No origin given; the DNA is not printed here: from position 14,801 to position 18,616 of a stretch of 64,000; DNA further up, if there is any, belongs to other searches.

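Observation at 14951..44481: Four paralogous giant nonaheme c-type cytochromes with swapped N-terminal domains and poly-Thr linkers, all on one strand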

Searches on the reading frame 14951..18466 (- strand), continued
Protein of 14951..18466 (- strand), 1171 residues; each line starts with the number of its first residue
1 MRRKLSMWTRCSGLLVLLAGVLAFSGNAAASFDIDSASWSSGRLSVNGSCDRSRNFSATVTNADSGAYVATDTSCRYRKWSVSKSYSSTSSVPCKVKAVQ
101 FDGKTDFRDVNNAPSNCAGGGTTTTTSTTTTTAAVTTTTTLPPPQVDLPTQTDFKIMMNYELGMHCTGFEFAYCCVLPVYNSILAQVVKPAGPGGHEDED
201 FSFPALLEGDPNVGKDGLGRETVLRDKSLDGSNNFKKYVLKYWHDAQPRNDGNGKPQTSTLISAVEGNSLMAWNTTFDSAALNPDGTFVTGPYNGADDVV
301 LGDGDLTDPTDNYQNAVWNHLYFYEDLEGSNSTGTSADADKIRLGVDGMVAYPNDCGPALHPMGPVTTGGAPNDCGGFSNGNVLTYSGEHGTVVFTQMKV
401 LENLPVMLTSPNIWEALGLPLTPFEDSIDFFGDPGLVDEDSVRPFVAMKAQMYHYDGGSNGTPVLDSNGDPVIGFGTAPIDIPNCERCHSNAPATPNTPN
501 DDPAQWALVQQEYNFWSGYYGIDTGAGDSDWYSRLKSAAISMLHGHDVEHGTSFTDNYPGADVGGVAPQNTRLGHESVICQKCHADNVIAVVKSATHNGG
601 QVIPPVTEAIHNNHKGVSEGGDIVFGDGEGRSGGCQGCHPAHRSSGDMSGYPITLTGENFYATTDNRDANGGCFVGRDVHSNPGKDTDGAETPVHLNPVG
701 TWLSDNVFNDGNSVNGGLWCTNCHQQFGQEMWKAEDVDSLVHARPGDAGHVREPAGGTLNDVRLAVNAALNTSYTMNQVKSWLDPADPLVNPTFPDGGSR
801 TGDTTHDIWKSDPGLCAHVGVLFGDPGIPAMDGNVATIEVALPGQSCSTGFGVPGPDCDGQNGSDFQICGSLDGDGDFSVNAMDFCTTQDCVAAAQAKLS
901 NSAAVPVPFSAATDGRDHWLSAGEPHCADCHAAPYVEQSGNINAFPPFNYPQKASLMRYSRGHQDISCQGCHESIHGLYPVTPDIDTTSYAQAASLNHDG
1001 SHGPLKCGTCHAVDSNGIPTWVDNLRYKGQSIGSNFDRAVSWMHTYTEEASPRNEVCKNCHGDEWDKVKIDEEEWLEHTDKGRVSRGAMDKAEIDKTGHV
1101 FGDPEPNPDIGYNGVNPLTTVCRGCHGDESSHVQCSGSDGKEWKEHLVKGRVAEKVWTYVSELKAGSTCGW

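Call 25: find_related_loci(query=A1, collection=genome_contigs, flank=10000)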
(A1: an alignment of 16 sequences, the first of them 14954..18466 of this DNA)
Query A1 (1171 aa) in genome_contigs; peptide patterns used: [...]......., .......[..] (x = any residue, [..] = any of these).
172 stretches matched a pattern; 135 encode a relative of the query (tblastn E <= 1e-3); the best 80 are kept; 78 distinct loci.
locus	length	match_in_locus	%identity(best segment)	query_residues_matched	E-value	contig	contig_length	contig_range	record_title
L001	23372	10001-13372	64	29-1171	0e+0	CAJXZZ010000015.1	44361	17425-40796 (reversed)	MAG TPA_asm: uncultured Gammaproteobacteria bacterium isolate SRR5242447_bin.13_MetaBAT_v2.12.1_MAG genome assembly, con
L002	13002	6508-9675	65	132-1171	0e+0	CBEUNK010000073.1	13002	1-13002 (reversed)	MAG TPA_asm: uncultured Thiogranum sp. isolate SRR13309658_concoct_20 genome assembly, contig: ERZ26778863.258, whole ge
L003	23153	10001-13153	63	137-1171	0e+0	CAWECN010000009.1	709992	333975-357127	MAG: uncultured Gammaproteobacteria bacterium isolate MFD03551.bin.1.144 genome assembly, contig: contig_29528, whole ge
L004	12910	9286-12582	60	137-1171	0e+0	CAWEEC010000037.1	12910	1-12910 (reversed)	MAG: uncultured Gammaproteobacteria bacterium isolate MFD03551.bin.2.101 genome assembly, contig: contig_28900, whole ge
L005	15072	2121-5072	62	141-1171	0e+0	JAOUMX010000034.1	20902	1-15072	MAG: Gammaproteobacteria bacterium isolate 8_1_July_SF_Bin54 8_1_July_SF_Bin54_scaffold_812_c1, whole genome shotgun seq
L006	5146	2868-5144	80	129-892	0e+0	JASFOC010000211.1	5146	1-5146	MAG: Gammaproteobacteria bacterium isolate D0819M02metaG_Bin_277 D0819M02metaG_FD_scaffold_9212_c1, whole genome shotgun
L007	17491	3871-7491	56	1-1171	0e+0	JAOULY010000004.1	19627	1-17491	MAG: Gammaproteobacteria bacterium isolate 8_1_July_SF_Bin11 8_1_July_SF_Bin11_scaffold_888_c1, whole genome shotgun seq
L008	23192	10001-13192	61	151-1171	0e+0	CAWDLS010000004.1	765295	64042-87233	MAG: uncultured Gammaproteobacteria bacterium isolate MFD04944.bin.1.85 genome assembly, contig: contig_49991, whole gen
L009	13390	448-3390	61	154-1171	0e+0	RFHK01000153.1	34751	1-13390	MAG: Gammaproteobacteria bacterium isolate J048 k99_696150, whole genome shotgun sequence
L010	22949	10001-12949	62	149-1171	0e+0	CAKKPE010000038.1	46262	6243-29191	bacterium isolate Hainich-H32-bin143-1 genome assembly, contig: H32-bin143_1_Hain_PNK108_H32_02um_231_length_46262_cov_7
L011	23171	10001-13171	59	154-1171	0e+0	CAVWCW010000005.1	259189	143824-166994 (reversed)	MAG: uncultured Gammaproteobacteria bacterium isolate MFD03804.bin.1.42 genome assembly, contig: contig_23771, whole gen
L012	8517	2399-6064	54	2-1171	0e+0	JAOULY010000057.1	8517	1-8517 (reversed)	MAG: Gammaproteobacteria bacterium isolate 8_1_July_SF_Bin11 8_1_July_SF_Bin11_scaffold_3907_c1, whole genome shotgun se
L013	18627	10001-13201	59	148-1171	0e+0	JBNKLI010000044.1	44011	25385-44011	MAG: Candidatus Thiodiazotropha sp. isolate H1H2.bin.19.orig k141_717720, whole genome shotgun sequence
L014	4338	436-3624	59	151-1171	0e+0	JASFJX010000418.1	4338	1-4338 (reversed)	MAG: Candidatus Thiodiazotropha sp. isolate D0608U12metaG_Bin_25 D0608U12metaG_FD_scaffold_5366_c1, whole genome shotgun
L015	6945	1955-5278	55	1-1171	0e+0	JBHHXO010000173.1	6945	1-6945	MAG: Thiogranum sp. isolate D_1_bin.43 NODE_6046_length_6945_cov_4.841655, whole genome shotgun sequence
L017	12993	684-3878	58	147-1171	0e+0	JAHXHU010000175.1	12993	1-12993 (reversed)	MAG: Candidatus Thiodiazotropha sp. (ex Ustalcina ferruginea) isolate L011_Th1 c_000000000095, whole genome shotgun sequ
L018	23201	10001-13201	58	148-1171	0e+0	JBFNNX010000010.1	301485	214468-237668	MAG: Candidatus Thiodiazotropha sp. isolate ctemesantah040_SYM1 c_000000000005, whole genome shotgun sequence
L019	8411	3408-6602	58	147-1171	0e+0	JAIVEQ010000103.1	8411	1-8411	MAG: Candidatus Thiodiazotropha sp. isolate LCAP3_T1 c_000000000116, whole genome shotgun sequence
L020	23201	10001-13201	58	148-1171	0e+0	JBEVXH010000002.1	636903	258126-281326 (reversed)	MAG: Candidatus Thiodiazotropha sp. isolate CTENA5 L149 c_000000000002, whole genome shotgun sequence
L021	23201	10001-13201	57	148-1171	0e+0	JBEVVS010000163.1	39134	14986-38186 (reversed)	MAG: Candidatus Thiodiazotropha sp. isolate CTENA6 L123 c_000000000065, whole genome shotgun sequence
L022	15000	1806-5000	58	147-1171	0e+0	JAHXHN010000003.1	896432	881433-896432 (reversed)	MAG: Candidatus Thiodiazotropha sp. (ex Codakia rugifera) isolate L098_Th1 c_000000000003, whole genome shotgun sequence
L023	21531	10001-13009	60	145-1171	0e+0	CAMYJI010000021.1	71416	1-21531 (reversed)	MAG: uncultured Ectothiorhodospiraceae bacterium isolate ES_Gamma_053 genome assembly, contig: scaffold_389, whole genom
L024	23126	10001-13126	58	151-1171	0e+0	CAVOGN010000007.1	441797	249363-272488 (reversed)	MAG: uncultured Gammaproteobacteria bacterium isolate MFD09779.bin.2.82 genome assembly, contig: contig_36748, whole gen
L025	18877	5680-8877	58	148-1171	0e+0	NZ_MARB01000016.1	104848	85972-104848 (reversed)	Candidatus Thiodiazotropha endolucinida strain COS CODIS_contig000016, whole genome shotgun sequence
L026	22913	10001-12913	59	148-1171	0e+0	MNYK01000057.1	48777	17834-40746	MAG: Desulfobacterales bacterium CG2_30_60_27 cg2_3.0_scaffold_338_c, whole genome shotgun sequence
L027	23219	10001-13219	57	148-1171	0e+0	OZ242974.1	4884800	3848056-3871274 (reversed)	MAG: Candidatus Thiodiazotropha sp. isolate c44e5f9e-6b63-43a9-822d-80879a7fa0b5 genome assembly, chromosome: 1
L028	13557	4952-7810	58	149-1171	0e+0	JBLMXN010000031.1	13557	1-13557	MAG: Bacteroidota bacterium isolate MAG255 PRJNA957066_bin36_renamed_30, whole genome shotgun sequence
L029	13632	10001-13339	58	143-1171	0e+0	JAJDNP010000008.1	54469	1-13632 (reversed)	MAG: Gammaproteobacteria bacterium isolate ALSabin.113 k141_7425680, whole genome shotgun sequence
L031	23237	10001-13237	56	148-1171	0e+0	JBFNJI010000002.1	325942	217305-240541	MAG: Candidatus Thiodiazotropha sp. isolate ctebehawaiim21_SYM1 c_000000000003, whole genome shotgun sequence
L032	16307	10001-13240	57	148-1171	0e+0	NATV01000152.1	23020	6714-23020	MAG: gamma proteobacterium symbiont of Ctena orbiculata isolate LUC_16_22_G-LUC_16_020_40_A _66, whole genome shotgun se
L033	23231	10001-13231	57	127-1171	0e+0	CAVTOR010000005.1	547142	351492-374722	MAG: uncultured Gammaproteobacteria bacterium isolate MFD03804.bin.2.10 genome assembly, contig: contig_23619, whole gen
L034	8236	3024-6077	56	151-1171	0e+0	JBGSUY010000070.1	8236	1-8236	MAG: Chromatiaceae bacterium isolate JTS-AC444 k141_1155620, whole genome shotgun sequence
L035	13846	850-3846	57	148-1171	0e+0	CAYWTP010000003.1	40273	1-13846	MAG TPA_asm: uncultured Ectothiorhodospiraceae bacterium isolate SRP214966_co3_144 genome assembly, contig: NODE_873_len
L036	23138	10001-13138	58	151-1171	0e+0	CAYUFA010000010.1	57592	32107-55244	MAG TPA_asm: uncultured Ectothiorhodospiraceae bacterium isolate SRP214966_co3_135 genome assembly, contig: NODE_351_len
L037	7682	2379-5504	57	128-1171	0e+0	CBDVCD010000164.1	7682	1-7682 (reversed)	MAG TPA_asm: uncultured Gammaproteobacteria bacterium isolate SRR22302365_binner13_Refined_117 genome assembly, contig:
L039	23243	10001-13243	56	148-1171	0e+0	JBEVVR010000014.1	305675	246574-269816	MAG: Candidatus Thiodiazotropha sp. isolate CTENA7 L123 c_000000000002, whole genome shotgun sequence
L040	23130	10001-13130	59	154-1171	0e+0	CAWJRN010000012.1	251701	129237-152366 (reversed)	MAG: uncultured Gammaproteobacteria bacterium isolate MFD03804.bin.1.111 genome assembly, contig: contig_28931, whole ge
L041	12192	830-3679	58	154-1171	0e+0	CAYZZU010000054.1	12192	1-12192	MAG TPA_asm: uncultured Nitrospirota bacterium isolate binchicken_co172_212 genome assembly, contig: NODE_4597_length_12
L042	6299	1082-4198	55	148-1171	0e+0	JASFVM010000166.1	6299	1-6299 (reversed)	MAG: Gammaproteobacteria bacterium isolate D1105M20metaG_Bin_313 D1105M20metaG_FD_scaffold_4631_c1, whole genome shotgun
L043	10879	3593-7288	50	98-1171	0e+0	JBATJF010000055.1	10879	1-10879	MAG: Gammaproteobacteria bacterium isolate MFD10246_ilm_asm_bin8 k127_20916, whole genome shotgun sequence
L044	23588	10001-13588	51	148-1171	0e+0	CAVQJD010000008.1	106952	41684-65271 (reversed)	MAG: uncultured Gammaproteobacteria bacterium isolate MFD09779.bin.2.64 genome assembly, contig: contig_40384, whole gen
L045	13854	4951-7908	55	118-1171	0e+0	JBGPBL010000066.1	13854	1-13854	MAG: Sulfurifustaceae bacterium isolate OBJ_0618_130150_106 k141_2447088_length_13854_cov_13.4343, whole genome shotgun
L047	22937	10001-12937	54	149-1171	0e+0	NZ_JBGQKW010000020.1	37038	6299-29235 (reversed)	MAG: Sulfuricaulis sp. isolate OBJ2_061818_050_52 k141_442900_length_37038_cov_37.2153, whole genome shotgun sequence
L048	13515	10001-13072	54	150-1171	0e+0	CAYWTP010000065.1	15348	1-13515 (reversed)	MAG TPA_asm: uncultured Ectothiorhodospiraceae bacterium isolate SRP214966_co3_144 genome assembly, contig: NODE_5786_le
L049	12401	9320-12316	54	136-1171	0e+0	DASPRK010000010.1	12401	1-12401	MAG TPA_asm: Candidatus Methylomirabilis sp. isolate SMAG_U12223 k141_324683, whole genome shotgun sequence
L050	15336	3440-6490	53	148-1171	0e+0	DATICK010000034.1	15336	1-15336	MAG TPA_asm: Sulfuricaulis sp. isolate SMAG_U16314 k141_662150, whole genome shotgun sequence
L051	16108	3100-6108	54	135-1171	0e+0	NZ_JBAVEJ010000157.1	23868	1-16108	MAG: Sulfuricaulis sp. isolate MFD05944_ilm_asm_bin16 k127_223910, whole genome shotgun sequence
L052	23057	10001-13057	55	148-1171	0e+0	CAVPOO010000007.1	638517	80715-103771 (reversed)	MAG: uncultured Gammaproteobacteria bacterium isolate MFD09779.bin.2.228 genome assembly, contig: contig_18002, whole ge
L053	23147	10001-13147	53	151-1171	0e+0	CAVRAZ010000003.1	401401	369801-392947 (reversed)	MAG: uncultured Gammaproteobacteria bacterium isolate MFD04944.bin.2.29 genome assembly, contig: contig_18024, whole gen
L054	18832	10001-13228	52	123-1171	0e+0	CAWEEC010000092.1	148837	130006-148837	MAG: uncultured Gammaproteobacteria bacterium isolate MFD03551.bin.2.101 genome assembly, contig: contig_74485, whole ge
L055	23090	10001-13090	53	148-1171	0e+0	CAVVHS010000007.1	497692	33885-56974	MAG: uncultured Gammaproteobacteria bacterium isolate MFD02832.bin.1.93 genome assembly, contig: contig_4604, whole geno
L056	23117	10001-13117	53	148-1171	0e+0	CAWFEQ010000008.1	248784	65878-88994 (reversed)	MAG: uncultured Gammaproteobacteria bacterium isolate MFD05684.bin.1.219 genome assembly, contig: contig_26141, whole ge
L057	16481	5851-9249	70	2-1171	0e+0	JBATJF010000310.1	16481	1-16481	MAG: Gammaproteobacteria bacterium isolate MFD10246_ilm_asm_bin8 k127_68231, whole genome shotgun sequence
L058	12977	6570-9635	53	148-1171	0e+0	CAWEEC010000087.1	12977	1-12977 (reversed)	MAG: uncultured Gammaproteobacteria bacterium isolate MFD03551.bin.2.101 genome assembly, contig: contig_70327, whole ge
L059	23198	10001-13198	51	124-1171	0e+0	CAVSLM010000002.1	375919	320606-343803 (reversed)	MAG: uncultured Gammaproteobacteria bacterium isolate MFD04944.bin.2.113 genome assembly, contig: contig_19628, whole ge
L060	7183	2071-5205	53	126-1171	0e+0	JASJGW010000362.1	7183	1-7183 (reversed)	MAG: Gammaproteobacteria bacterium isolate ChS5.bin.15 ChesSed_k141_1895454, whole genome shotgun sequence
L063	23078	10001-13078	53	148-1171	0e+0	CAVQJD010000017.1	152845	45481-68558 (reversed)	MAG: uncultured Gammaproteobacteria bacterium isolate MFD09779.bin.2.64 genome assembly, contig: contig_77977, whole gen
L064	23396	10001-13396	57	81-1171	0e+0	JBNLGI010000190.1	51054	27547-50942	MAG: Sedimenticolaceae bacterium isolate C1.bin.20.orig k141_332468, whole genome shotgun sequence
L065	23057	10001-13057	54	151-1171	0e+0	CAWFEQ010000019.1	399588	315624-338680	MAG: uncultured Gammaproteobacteria bacterium isolate MFD05684.bin.1.219 genome assembly, contig: contig_4455, whole gen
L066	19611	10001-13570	62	14-1171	0e+0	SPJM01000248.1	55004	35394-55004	MAG: Methylococcaceae bacterium isolate BinT2.0024_T3.008 contig_248, whole genome shotgun sequence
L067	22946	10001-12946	54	151-1171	0e+0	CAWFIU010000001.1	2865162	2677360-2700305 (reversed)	MAG: uncultured beta proteobacterium isolate MFD01872.bin.2.54 genome assembly, contig: contig_117711, whole genome shot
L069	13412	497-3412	57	148-1171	0e+0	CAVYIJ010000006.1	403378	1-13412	MAG: uncultured Halobacteria archaeon isolate MFD03551.bin.2.20 genome assembly, contig: contig_20975, whole genome shot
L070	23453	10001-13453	55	148-1171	0e+0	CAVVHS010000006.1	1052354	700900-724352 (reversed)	MAG: uncultured Gammaproteobacteria bacterium isolate MFD02832.bin.1.93 genome assembly, contig: contig_2405, whole geno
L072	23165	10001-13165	54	151-1171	0e+0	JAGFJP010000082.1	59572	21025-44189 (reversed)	MAG: Thiogranum sp. isolate mag.26 k127_1977384, whole genome shotgun sequence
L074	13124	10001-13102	53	148-1171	0e+0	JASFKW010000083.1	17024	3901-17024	MAG: Gammaproteobacteria bacterium isolate D0817M02metaG_Bin_8 D0817M02metaG_FD_scaffold_922_c1, whole genome shotgun se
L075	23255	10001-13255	70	131-1171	0e+0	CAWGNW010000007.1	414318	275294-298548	MAG: uncultured Gammaproteobacteria bacterium isolate MFD05684.bin.2.185 genome assembly, contig: contig_3976, whole gen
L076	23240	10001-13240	56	148-1171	0e+0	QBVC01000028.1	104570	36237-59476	MAG: gamma proteobacterium symbiont of Ctena orbiculata isolate LUC_16_021_0_D _22, whole genome shotgun sequence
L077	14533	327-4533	55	7-1171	0e+0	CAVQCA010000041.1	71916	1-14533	MAG: uncultured Gammaproteobacteria bacterium isolate MFD02923.bin.2.38 genome assembly, contig: contig_1931, whole geno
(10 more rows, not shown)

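Call 28: find_encoding_contigs(protein=P0096, flank=10000, max_places=2)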
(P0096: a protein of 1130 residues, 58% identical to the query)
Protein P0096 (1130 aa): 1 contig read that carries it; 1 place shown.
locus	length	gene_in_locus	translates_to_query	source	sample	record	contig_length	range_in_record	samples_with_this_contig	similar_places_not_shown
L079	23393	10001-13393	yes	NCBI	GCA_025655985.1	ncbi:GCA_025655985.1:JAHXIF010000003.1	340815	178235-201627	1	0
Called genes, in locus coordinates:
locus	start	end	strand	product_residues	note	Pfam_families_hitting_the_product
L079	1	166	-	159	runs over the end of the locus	PF13801:Metal_resist (weak)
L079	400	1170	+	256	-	PF00899:ThiF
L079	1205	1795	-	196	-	PF05175:MTS, PF13489:Methyltransf_23 (faint), PF06325:PrmA, PF02390:Methyltransf_4 (faint), PF13847:Methyltransf_31, PF13649:Methyltransf_25 (weak)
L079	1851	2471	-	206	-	PF01323:DSBA, PF13743:Thioredoxin_5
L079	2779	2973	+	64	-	-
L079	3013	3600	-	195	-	PF03861:ANTAR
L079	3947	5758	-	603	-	PF00989:PAS, PF08448:PAS_4, PF13188:PAS_8 (faint), PF08447:PAS_3 (weak), PF13426:PAS_9, PF00990:GGDEF, PF00563:EAL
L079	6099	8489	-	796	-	PF12729:4HB_MCP_1 (weak), PF00672:HAMP (weak), PF00015:MCPsignal, PF13682:CZB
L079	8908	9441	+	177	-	PF00578:AhpC-TSA, PF08534:Redoxin, PF00085:Thioredoxin (weak), PF13905:Thioredoxin_8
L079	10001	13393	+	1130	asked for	PF14522:Cytochrome_C7 (faint)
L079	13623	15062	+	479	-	PF00639:Rotamase, PF13145:Rotamase_2, PF13616:Rotamase_3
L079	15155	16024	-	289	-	PF13489:Methyltransf_23, PF13847:Methyltransf_31, PF08241:Methyltransf_11, PF08242:Methyltransf_12, PF13649:Methyltransf_25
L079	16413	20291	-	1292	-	PF09826:Beta_propel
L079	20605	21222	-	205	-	PF00313:CSD, PF06961:DUF1294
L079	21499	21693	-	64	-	-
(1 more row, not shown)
